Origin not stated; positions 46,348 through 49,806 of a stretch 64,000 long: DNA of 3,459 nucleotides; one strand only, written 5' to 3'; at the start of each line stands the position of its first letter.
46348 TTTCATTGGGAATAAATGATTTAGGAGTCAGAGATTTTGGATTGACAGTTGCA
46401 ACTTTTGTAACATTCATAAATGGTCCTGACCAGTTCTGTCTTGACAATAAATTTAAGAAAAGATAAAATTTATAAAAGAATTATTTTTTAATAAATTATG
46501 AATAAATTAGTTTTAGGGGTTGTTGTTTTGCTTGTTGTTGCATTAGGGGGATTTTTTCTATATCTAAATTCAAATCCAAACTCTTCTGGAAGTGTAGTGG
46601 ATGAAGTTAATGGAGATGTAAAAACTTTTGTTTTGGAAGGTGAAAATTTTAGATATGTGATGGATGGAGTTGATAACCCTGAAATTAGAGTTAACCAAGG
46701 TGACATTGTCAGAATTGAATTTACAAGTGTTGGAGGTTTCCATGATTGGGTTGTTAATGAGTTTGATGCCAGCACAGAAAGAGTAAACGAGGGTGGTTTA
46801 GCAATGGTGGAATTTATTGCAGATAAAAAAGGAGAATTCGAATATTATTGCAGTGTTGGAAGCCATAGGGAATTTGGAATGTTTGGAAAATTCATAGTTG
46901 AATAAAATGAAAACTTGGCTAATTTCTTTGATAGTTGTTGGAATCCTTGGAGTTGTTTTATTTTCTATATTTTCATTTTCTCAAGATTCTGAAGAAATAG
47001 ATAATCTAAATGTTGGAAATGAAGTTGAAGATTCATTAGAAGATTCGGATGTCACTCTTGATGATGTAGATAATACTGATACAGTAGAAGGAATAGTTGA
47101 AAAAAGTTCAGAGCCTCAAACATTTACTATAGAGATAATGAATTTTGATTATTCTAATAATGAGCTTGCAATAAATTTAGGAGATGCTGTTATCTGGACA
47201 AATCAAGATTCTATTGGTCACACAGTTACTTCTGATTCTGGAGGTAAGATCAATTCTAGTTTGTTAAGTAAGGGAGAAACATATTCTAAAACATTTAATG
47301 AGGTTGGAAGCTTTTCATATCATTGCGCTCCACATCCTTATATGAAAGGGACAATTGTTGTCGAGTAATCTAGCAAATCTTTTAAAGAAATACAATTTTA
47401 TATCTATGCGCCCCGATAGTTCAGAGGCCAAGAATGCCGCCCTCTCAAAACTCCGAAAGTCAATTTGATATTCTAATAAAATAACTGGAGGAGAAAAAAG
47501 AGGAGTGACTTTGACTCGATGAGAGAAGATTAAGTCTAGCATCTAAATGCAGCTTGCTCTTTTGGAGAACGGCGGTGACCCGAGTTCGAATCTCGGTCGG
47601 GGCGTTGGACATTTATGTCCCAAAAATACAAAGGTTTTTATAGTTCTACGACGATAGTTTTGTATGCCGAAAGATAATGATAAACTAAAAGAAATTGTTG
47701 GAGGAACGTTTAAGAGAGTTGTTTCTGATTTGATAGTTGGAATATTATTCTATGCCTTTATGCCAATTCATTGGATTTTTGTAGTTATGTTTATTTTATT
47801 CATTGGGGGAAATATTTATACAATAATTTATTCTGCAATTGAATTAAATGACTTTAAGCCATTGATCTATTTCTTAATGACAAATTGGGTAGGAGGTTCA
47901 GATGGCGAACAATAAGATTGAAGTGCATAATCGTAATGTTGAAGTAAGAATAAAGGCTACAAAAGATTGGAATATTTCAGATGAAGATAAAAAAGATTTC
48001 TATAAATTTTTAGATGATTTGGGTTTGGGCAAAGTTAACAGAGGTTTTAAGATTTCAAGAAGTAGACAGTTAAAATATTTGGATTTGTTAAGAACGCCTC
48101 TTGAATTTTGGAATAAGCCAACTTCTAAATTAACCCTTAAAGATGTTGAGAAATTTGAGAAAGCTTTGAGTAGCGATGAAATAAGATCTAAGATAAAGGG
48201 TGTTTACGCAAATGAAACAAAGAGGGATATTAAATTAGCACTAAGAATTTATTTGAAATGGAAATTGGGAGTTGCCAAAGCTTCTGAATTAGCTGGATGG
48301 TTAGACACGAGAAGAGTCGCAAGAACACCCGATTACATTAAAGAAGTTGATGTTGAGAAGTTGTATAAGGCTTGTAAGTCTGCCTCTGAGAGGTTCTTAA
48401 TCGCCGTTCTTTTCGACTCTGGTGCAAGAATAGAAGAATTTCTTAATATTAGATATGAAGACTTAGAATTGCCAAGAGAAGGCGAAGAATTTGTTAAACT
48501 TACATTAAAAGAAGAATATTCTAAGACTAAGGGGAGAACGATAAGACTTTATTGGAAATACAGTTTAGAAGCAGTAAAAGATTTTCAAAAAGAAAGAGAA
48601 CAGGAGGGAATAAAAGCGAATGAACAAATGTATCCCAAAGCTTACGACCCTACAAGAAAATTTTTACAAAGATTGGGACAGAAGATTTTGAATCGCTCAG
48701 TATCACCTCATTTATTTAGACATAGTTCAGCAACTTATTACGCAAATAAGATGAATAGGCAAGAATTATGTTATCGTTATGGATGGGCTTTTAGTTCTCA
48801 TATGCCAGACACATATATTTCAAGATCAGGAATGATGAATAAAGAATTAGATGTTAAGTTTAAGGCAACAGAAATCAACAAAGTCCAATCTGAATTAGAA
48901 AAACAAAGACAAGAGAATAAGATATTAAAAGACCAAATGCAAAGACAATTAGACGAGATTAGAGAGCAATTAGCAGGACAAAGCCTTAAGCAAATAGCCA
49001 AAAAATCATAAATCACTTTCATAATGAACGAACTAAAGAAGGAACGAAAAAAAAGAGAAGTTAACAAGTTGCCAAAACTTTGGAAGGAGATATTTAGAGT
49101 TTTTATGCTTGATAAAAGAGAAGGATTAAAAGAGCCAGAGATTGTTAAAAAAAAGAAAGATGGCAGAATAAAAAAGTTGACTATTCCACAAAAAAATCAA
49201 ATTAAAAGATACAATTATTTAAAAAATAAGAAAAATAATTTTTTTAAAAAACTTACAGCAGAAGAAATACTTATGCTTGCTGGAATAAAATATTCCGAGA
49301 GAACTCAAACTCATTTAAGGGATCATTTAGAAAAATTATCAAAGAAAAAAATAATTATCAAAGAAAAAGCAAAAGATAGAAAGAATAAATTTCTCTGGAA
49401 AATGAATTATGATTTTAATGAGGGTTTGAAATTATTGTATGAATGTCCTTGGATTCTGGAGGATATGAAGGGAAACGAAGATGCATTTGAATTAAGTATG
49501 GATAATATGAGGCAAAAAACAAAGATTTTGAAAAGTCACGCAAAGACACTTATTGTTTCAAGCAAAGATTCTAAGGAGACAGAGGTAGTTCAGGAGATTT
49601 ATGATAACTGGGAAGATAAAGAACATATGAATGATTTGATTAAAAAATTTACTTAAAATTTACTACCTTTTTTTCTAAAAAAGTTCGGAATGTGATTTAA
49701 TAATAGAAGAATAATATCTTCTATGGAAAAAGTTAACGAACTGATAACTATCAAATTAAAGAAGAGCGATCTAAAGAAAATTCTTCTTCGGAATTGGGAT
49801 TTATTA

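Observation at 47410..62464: tRNA-Glu-adjacent integrated element combining a tyrosine recombinase, an SF3-like ATPase and a phi29-like protein-primed PolB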

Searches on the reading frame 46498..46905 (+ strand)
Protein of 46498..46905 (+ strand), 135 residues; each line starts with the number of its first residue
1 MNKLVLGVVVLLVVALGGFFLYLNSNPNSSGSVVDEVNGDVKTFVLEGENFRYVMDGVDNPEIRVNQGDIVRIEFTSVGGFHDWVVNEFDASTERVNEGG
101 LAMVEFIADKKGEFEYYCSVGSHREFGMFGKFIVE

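Call 9: search_protein_families(library=pfam, proteins=[window:46498-46905:+], max_evalue=0.1)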
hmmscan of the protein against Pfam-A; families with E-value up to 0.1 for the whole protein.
window:46498-46905:+ (135 aa): 4 families
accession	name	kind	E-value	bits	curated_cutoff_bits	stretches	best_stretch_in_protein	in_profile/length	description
PF07731.20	Cu-oxidase_2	-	8.9e-05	22.7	20.4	1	86-135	85-134/137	Multicopper oxidase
PF00127.26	Copper-bind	-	0.0031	18.4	21.2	1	94-135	61-99/99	Copper binding proteins, plastocyanin/azurin family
PF13473.12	Cupredoxin_1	-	0.019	15.5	27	1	60-134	34-104/104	Cupredoxin-like domain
PF21817.3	CapR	-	0.08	13.6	24.2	0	87-132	2-50/67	CapR homology domain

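Call 72: find_encoding_contigs(protein=window:46498-46905:+, flank=10000, max_places=10)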
Protein window:46498-46905:+ (135 aa): no gene with exactly this product is on record in the collection.

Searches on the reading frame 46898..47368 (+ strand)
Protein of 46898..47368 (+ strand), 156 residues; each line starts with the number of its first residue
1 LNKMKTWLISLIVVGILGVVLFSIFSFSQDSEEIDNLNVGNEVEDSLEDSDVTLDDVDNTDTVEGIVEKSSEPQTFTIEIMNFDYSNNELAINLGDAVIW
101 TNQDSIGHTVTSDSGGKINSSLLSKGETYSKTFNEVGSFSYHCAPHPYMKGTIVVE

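Call 9: search_protein_families(library=pfam, proteins=[window:46898-47368:+], max_evalue=0.1)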
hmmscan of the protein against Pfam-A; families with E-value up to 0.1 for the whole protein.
window:46898-47368:+ (156 aa): 2 families
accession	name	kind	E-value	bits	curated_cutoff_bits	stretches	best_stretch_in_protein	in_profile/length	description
PF00127.26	Copper-bind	-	6.3e-13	49.4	21.2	1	77-156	6-99/99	Copper binding proteins, plastocyanin/azurin family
PF13473.12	Cupredoxin_1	-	1.1e-06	29.1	27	1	70-155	17-104/104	Cupredoxin-like domain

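Call 71: find_encoding_contigs(protein=window:46898-47368:+, flank=10000, max_places=10)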
Protein window:46898-47368:+ (156 aa): no gene with exactly this product is on record in the collection.

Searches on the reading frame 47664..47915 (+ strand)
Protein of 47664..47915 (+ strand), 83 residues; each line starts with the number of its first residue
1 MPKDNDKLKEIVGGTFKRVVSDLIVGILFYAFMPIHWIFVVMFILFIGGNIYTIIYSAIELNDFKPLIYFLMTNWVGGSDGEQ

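Call 8: search_protein_families(library=pfam, proteins=[window:47664-47915:+], max_evalue=0.1)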
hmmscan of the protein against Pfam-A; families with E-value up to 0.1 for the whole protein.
window:47664-47915:+ (83 aa): 1 family
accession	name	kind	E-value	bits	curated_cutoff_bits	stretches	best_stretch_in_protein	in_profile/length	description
PF18927.5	CrtO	-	0.091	13.5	27.3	0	23-56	76-109/123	Glycosyl-4,4'-diaponeurosporenoate acyltransferase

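Call 30: search_protein_families(library=phrogs, proteins=[window:47664-47915:+], max_evalue=0.01)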
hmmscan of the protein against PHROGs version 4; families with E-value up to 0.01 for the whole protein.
window:47664-47915:+ (83 aa): 0 families

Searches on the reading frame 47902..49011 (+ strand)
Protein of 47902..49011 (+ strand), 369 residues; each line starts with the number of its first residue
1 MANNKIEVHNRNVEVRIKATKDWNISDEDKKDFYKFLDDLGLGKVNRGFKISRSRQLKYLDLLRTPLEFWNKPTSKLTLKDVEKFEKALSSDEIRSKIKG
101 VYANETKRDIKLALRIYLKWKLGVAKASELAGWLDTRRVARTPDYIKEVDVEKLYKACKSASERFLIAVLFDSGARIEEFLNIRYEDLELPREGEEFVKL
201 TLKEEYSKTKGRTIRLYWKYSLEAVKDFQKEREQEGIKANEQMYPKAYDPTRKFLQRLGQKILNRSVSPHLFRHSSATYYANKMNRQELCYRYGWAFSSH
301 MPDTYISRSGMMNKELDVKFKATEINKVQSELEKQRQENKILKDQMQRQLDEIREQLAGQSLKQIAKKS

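Call 8: search_protein_families(library=pfam, proteins=[window:47902-49011:+], max_evalue=0.1)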
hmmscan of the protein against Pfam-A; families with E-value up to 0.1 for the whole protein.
window:47902-49011:+ (369 aa): 2 families
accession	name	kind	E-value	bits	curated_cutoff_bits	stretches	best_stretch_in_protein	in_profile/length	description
PF00589.27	Phage_integrase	-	4.6e-12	46.5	27.1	1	146-306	3-166/172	Phage integrase family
PF17726.7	DpnI_C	-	0.055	14.1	23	0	318-356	19-57/70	Dam-replacing HTH domain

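Call 30: search_protein_families(library=phrogs, proteins=[window:47902-49011:+], max_evalue=0.01)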
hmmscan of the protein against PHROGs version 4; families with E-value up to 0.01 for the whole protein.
window:47902-49011:+ (369 aa): 2 families
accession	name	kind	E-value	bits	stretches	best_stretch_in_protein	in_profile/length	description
phrog_1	-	integration and excision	1.4e-13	52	1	56-310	189-437/611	integrase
phrog_216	-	integration and excision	1.2e-07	32.1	1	122-287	32-204/301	integrase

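Call 46: search_protein_families(library=ncbifam, proteins=[window:47902-49011:+], max_evalue=0.01)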
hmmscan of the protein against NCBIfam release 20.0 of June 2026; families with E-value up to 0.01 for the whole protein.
window:47902-49011:+ (369 aa): 5 families
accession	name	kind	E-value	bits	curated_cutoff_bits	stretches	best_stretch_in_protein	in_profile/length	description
NF040815.2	recomb_XerA_Arch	equivalog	4.4e-18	65.8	220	1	58-280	19-226/263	site-specific tyrosine recombinase/integron integrase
TIGR02224.1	recomb_XerC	equivalog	2.3e-07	30.5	335.15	1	57-279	19-248/295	tyrosine recombinase XerC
TIGR02225.1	recomb_XerD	equivalog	2.5e-06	27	329.6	1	105-279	62-245/290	site-specific tyrosine recombinase XerD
NF001399.0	PRK00283.1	subfamily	4.9e-06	26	279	1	77-280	51-255/300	tyrosine recombinase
TIGR02249.1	integrase_gron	subfamily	0.0037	16.7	265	0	132-191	88-146/315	integron integrase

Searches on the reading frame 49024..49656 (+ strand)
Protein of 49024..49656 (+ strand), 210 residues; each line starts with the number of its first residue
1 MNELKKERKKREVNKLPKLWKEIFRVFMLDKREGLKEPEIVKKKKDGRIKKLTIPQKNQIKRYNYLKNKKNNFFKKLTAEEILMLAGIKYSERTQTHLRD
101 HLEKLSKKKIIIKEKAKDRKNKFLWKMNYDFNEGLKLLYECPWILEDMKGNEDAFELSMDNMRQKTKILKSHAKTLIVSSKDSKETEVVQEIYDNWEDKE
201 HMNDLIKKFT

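Call 8: search_protein_families(library=pfam, proteins=[window:49024-49656:+], max_evalue=0.1)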
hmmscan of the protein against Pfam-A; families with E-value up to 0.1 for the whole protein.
window:49024-49656:+ (210 aa): 1 family
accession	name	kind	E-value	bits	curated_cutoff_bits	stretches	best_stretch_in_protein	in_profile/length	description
PF19860.4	DUF6334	-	0.044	13.8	25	1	124-173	68-113/125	Family of unknown function (DUF6334)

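Call 30: search_protein_families(library=phrogs, proteins=[window:49024-49656:+], max_evalue=0.01)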
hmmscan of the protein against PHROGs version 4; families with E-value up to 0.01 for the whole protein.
window:49024-49656:+ (210 aa): 0 families

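Call 46: search_protein_families(library=ncbifam, proteins=[window:49024-49656:+], max_evalue=0.01)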
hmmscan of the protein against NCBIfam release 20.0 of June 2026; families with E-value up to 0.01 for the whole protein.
window:49024-49656:+ (210 aa): 0 families
